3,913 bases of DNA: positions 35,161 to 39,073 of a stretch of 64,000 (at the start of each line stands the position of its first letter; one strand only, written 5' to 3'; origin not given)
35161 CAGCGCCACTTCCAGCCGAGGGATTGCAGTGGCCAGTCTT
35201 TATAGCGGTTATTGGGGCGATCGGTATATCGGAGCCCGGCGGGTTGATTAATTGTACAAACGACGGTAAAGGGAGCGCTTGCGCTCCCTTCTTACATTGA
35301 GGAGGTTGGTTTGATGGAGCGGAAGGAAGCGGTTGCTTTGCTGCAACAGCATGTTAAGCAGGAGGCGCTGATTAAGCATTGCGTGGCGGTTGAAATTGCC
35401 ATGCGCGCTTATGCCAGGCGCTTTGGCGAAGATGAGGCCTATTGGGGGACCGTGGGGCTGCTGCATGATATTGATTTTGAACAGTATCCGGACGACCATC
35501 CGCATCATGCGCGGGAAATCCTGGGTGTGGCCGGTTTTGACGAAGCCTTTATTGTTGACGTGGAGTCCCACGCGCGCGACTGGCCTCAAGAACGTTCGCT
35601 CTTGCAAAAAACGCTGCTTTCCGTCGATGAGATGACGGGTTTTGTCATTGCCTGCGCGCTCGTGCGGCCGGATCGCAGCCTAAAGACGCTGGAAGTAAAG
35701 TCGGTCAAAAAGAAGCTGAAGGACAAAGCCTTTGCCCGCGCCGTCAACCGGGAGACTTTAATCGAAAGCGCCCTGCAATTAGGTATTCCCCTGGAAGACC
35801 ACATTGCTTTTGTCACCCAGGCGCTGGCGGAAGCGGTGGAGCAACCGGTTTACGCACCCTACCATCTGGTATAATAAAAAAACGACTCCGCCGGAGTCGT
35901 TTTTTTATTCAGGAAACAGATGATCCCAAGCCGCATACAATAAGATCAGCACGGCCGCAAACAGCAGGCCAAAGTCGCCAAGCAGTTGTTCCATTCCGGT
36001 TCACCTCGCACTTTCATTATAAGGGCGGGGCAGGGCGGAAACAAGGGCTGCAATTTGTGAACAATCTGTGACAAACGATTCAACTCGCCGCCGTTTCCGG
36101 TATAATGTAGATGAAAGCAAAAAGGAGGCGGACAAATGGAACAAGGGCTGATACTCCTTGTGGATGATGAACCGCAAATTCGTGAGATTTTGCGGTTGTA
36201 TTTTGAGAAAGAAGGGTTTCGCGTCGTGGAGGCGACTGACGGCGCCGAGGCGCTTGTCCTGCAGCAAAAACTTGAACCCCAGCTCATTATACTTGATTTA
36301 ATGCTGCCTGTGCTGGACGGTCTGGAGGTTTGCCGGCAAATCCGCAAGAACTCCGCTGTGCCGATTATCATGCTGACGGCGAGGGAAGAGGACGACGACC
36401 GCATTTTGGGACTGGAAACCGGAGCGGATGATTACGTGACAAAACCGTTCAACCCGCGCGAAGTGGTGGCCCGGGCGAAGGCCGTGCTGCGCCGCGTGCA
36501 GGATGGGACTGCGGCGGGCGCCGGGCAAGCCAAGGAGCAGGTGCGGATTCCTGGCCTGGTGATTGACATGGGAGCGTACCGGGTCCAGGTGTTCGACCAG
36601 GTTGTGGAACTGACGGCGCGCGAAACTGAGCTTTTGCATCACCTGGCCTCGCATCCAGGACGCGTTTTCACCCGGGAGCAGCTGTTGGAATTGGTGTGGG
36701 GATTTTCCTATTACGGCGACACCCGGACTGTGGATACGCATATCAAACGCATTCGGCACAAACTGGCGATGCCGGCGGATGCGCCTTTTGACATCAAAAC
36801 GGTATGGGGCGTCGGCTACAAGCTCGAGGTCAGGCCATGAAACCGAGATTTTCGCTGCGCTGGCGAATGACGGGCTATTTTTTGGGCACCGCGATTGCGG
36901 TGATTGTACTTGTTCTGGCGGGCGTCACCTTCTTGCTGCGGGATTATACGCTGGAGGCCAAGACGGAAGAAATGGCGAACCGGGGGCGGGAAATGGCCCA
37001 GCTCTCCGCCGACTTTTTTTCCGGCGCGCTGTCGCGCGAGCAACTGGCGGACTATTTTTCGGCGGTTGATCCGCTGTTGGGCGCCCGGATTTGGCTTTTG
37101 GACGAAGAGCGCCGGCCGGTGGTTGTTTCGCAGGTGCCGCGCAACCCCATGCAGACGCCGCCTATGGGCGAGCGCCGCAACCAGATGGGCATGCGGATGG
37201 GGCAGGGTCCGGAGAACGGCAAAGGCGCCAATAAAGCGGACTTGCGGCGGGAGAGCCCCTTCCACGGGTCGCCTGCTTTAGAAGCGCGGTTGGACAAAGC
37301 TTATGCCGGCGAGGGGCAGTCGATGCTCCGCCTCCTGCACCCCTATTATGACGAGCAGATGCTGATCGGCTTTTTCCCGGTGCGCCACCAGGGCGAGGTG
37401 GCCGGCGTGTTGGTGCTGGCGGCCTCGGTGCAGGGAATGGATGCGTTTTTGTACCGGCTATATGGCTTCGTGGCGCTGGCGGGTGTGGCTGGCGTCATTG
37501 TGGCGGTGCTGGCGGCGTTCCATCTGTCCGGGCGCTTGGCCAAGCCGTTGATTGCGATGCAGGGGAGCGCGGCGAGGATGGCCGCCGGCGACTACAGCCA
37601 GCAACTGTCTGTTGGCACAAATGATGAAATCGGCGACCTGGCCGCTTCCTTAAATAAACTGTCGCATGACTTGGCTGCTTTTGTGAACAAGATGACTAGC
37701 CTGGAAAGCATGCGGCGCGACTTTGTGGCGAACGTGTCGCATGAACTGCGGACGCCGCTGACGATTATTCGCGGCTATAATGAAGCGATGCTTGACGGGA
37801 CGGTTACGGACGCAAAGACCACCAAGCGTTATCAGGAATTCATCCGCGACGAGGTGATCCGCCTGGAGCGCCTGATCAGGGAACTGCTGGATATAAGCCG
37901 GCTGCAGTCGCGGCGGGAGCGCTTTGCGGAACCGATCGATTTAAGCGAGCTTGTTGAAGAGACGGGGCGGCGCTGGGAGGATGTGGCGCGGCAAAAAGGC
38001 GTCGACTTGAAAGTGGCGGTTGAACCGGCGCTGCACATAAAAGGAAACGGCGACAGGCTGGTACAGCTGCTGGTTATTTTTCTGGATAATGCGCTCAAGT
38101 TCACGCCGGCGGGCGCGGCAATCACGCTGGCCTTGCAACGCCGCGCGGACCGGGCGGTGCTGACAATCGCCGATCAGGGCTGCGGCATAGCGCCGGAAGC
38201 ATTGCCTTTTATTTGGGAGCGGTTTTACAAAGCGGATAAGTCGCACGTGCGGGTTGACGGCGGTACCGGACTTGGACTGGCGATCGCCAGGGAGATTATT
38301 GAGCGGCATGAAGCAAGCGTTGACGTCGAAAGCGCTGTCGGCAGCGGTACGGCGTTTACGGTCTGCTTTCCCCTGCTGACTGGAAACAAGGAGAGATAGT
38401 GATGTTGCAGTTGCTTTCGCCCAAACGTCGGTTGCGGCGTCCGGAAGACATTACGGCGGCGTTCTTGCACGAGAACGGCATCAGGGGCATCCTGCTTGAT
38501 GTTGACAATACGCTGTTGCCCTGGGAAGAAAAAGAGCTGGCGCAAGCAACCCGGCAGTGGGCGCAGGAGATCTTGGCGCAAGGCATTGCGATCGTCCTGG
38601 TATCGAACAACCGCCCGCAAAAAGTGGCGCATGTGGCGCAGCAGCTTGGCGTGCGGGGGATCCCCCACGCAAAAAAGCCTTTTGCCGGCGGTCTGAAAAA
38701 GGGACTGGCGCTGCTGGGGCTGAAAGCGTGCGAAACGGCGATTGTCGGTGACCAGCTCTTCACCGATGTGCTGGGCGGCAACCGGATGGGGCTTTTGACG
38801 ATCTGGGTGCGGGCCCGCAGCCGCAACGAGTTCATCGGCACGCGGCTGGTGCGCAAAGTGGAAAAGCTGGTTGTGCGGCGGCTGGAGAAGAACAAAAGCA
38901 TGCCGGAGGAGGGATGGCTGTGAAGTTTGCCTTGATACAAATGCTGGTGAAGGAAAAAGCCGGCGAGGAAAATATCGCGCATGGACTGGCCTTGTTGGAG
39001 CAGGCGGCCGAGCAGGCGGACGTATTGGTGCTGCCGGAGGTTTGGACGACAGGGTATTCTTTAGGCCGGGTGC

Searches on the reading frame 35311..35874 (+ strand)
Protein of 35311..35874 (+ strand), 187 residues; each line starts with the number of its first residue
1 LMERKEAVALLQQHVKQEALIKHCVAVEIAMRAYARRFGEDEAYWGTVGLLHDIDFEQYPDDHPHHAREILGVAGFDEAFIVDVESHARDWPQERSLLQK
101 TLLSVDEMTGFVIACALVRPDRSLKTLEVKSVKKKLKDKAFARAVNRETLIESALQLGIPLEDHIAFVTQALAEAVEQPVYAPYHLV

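Call 16: search_protein_families(library=pfam, max_evalue=10, proteins=[window:35311-35874:+])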
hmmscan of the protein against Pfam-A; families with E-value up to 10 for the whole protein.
window:35311-35874:+ (187 aa): 1 family
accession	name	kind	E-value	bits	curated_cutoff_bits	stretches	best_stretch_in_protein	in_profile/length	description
PF01966.28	HD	-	1.6e-06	28.8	22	1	21-99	2-93/116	HD domain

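Call 73: search_protein_families(library=ncbifam, max_evalue=1e-10, proteins=[window:35311-35874:+])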
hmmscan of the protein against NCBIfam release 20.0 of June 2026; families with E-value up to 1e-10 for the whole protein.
window:35311-35874:+ (187 aa): 0 families

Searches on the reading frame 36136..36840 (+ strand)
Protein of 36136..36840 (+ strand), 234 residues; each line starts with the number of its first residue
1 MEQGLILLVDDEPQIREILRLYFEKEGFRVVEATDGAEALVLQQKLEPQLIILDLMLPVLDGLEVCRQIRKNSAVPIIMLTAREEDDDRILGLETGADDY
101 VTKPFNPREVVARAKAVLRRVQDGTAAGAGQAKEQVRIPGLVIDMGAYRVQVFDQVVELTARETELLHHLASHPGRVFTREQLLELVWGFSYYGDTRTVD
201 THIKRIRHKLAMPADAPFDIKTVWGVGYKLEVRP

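Call 16: search_protein_families(library=pfam, max_evalue=10, proteins=[window:36136-36840:+])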
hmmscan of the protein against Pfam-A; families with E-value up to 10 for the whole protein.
window:36136-36840:+ (234 aa): 4 families
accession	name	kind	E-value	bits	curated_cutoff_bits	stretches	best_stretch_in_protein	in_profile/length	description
PF00072.30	Response_reg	-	1e-32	113.1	30.2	1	6-114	1-110/111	Response regulator receiver domain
PF00486.34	Trans_reg_C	-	4.8e-28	97.5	26.2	1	155-230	2-77/77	Transcriptional regulatory protein, C terminal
PF00196.25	GerE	-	0.1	12.7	23.5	1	196-211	31-46/57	Bacterial regulatory proteins, luxR family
PF23198.2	PDE8A_N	-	0.16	12.3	29.6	1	20-74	27-82/147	PDE8A-like, N-terminal domain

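Call 17: search_protein_families(library=ncbifam, max_evalue=10, proteins=[window:36136-36840:+])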
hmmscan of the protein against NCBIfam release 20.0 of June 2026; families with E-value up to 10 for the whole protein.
window:36136-36840:+ (234 aa): 109 families (the best 25 are shown)
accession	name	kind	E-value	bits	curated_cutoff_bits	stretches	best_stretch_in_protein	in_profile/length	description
NF040534.1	resp_reg_YycF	equivalog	5e-76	255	340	1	6-230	3-227/231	response regulator YycF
NF040689.1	MtrAB_MtrA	equivalog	3.5e-72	242.3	300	1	6-229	1-217/219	MtrAB system response regulator MtrA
TIGR02154.1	PhoB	equivalog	2.2e-70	236.5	296.2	1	5-230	4-225/226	phosphate regulon transcriptional regulator PhoB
NF033117.2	vanR_ACDEGLN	exception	3.7e-68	229.5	350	1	6-231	1-226/226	VanR-ABDEGLN family response regulator transcription factor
NF045944.1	ResRegRpaBCyano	equivalog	4.3e-68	229.1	330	1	7-230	1-227/229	response regulator transcription factor RpaB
NF008296.0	PRK11083.1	equivalog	2.5e-65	220.1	273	1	2-232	2-227/228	two-component system response regulator CreB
NF041733.1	resp_reg_CseB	equivalog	3.2e-65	219.7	350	1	6-231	3-227/228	two-component system response regulator CseB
NF007982.1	PRK10710.1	equivalog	9.6e-62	208.6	380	1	3-232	7-229/235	envelope stress response regulator BaeR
NF033120.0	vanR_FM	exception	1e-60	205.3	460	1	2-230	2-229/231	vancomycin resistance response regulator transcription factor, VanR-F/VanR-M family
NF041209.1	resp_regPieR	equivalog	1.1e-60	205.2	450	1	6-231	3-228/231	two component system response regulator PieR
NF007005.1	PRK09468.1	equivalog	5.3e-60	202.8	331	1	5-228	5-229/237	osmolarity response regulator transcription factor OmpR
NF053854.1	RespRegPhoBBctds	equivalog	7.7e-59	198.8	270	1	6-230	1-224/225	two-component system response regulator PhoB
NF007546.0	PRK10161.1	equivalog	1.5e-55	188.3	471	1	6-233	5-228/229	phosphate response regulator transcription factor PhoB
NF000403.1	vanR-C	exception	8.2e-54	182.6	480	1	6-231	5-230/231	vancomycin resistance response regulator transcription factor VanR-C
NF000404.1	vanR-D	exception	1.1e-52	178.9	500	1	6-231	5-231/232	vancomycin resistance response regulator transcription factor VanR-D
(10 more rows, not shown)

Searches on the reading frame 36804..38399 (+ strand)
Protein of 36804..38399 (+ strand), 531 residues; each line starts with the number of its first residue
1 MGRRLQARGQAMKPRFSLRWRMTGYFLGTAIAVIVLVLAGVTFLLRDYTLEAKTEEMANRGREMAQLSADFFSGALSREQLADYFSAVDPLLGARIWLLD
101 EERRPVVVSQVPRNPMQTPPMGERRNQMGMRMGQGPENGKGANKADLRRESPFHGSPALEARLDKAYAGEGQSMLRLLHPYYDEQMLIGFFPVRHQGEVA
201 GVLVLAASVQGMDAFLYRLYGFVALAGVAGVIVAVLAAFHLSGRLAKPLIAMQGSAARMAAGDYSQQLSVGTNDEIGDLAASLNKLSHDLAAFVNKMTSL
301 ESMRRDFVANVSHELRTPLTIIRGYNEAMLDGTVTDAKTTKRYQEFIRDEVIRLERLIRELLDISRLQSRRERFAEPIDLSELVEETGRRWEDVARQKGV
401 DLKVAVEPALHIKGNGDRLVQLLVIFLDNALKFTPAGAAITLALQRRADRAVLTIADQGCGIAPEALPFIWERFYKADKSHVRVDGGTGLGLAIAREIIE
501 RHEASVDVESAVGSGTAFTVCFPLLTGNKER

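Call 16: search_protein_families(library=pfam, max_evalue=10, proteins=[window:36804-38399:+])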
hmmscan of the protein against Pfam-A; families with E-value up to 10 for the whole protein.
window:36804-38399:+ (531 aa): 4 families
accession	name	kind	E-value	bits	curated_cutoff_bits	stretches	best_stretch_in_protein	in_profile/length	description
PF02518.31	HATPase_c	-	3e-25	89.3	26.4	1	415-524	2-109/111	Histidine kinase-, DNA gyrase B-, and HSP90-like ATPase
PF00512.31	HisKA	-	1.3e-19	70.5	26.9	1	303-369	1-65/66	His Kinase A (phospho-acceptor) domain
PF00672.30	HAMP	-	2.1e-11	44.4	25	1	241-290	2-51/53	HAMP domain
PF22610.1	CovS-like_HAMP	-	0.022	15.1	27.4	1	261-287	23-49/57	Histidine kinase, HAMP domain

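Call 17: search_protein_families(library=ncbifam, max_evalue=10, proteins=[window:36804-38399:+])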
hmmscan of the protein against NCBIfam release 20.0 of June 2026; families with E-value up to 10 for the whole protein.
window:36804-38399:+ (531 aa): 93 families (the best 25 are shown)
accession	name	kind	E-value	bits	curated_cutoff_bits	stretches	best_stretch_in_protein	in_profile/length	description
NF033092.0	HK_WalK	equivalog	1.4e-78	265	725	2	299-523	367-593/594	cell wall metabolism sensor histidine kinase WalK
NF046044.1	PnpS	equivalog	5e-74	249.6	400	2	295-523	161-390/390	two-component system histidine kinase PnpS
TIGR02966.1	phoR_proteo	equivalog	6e-70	235.9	334.2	1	294-522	104-333/333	phosphate regulon sensor histidine kinase PhoR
NF041210.1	his_kin_PieS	equivalog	1.5e-60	205.5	850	1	171-526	117-472/474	two component system sensor histidine kinase PieS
NF040691.1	MtrAB_MtrB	equivalog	2.1e-57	195.3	450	1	203-528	170-496/507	MtrAB system histidine kinase MtrB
NF012163.2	BaeS_SmeS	equivalog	8.6e-56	189.8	500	1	226-520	169-454/457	sensor histidine kinase efflux regulator BaeS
NF007837.0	PRK10549.1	equivalog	4.6e-51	174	603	1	231-526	174-460/466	envelope stress sensor histidine kinase BaeS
NF008235.0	PRK11006.1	equivalog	6.1e-51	173.6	390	1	293-523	193-422/431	phosphate regulon sensor histidine kinase PhoR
NF008312.0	PRK11100.1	equivalog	2.5e-48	165.1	356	1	192-523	153-473/477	two-component system sensor histidine kinase CreC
NF045911.1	TCSHisKinNblS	equivalog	6e-48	163.6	1000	2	298-519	382-615/621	two-component system sensor histidine kinase NblS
NF008468.0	PRK11360.1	equivalog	1.1e-46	159.4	646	2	307-528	399-612/616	two-component system sensor histidine kinase AtoS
NF033093.1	HK_VicK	exception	4.5e-46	157.4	680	2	301-524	206-435/448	cell wall metabolism sensor histidine kinase VicK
NF041735.1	hist_kin_RppB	equivalog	2.4e-45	155.1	400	1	305-523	217-438/438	two-component system sensor histidine kinase RppB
NF058527.1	HistKinChvGCaul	equivalog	3.5e-45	154.8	740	1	146-512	156-516/535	two-component sensor histidine kinase ChvG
TIGR01386.1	cztS_silS_copS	subfamily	1.3e-42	146.3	292.55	1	186-523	129-457/457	heavy metal sensor histidine kinase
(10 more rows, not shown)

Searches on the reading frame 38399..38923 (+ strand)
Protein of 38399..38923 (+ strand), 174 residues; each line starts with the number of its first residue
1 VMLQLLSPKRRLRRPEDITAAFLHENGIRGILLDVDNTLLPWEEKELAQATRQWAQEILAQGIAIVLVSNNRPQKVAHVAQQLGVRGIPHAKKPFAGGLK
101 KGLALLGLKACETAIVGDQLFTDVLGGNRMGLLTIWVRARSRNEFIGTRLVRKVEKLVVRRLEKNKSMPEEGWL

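Call 16: search_protein_families(library=pfam, max_evalue=10, proteins=[window:38399-38923:+])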
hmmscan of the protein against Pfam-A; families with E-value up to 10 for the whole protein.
window:38399-38923:+ (174 aa): 13 families
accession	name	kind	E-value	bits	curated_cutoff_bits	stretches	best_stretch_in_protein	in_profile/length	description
PF09419.16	PGP_phosphatase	-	2.3e-11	44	20.4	1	17-138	28-164/168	Mitochondrial PGP phosphatase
PF00702.32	Hydrolase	-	5.2e-09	37.2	26.4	1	53-131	105-191/191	haloacid dehalogenase-like hydrolase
PF13242.12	Hydrolase_like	-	5.8e-09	36.2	22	1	92-138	3-49/75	HAD-hyrolase-like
PF13419.12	HAD_2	-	1.1e-05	26.1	23.8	1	56-137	89-178/178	Haloacid dehalogenase-like hydrolase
PF08282.18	Hydrolase_3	-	3.2e-05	24.2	20.9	1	31-86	1-55/255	haloacid dehalogenase-like hydrolase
PF13344.12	Hydrolase_6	-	0.0055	17.2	27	1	31-90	1-58/101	Haloacid dehalogenase-like hydrolase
PF05116.19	S6PP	-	0.021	14.9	20.3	1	57-106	195-245/247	Sucrose-6F-phosphate phosphohydrolase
PF17042.10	NBD_C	-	0.057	14.3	28.3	1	25-85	21-86/168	Nucleotide-binding C-terminal domain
PF13880.12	Acetyltransf_13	-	0.12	12.7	22.8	1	130-160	5-35/69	ESCO1/2 acetyl-transferase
PF08924.17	Rv2525c_GlyHyd-like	-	0.13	12.8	27.2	1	23-85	3-67/198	Rv2525c-like, glycoside hydrolase-like domain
PF18143.6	HAD_SAK_2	-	0.16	12.8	27.5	1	31-92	2-70/139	HAD domain in Swiss Army Knife RNA repair proteins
PF00583.31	Acetyltransf_1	-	0.18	12.5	20.7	1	126-161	56-91/116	Acetyltransferase (GNAT) family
PF03767.20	Acid_phosphat_B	-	0.27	11.1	27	1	50-89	124-163/230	HAD superfamily, subfamily IIIB (Acid phosphatase)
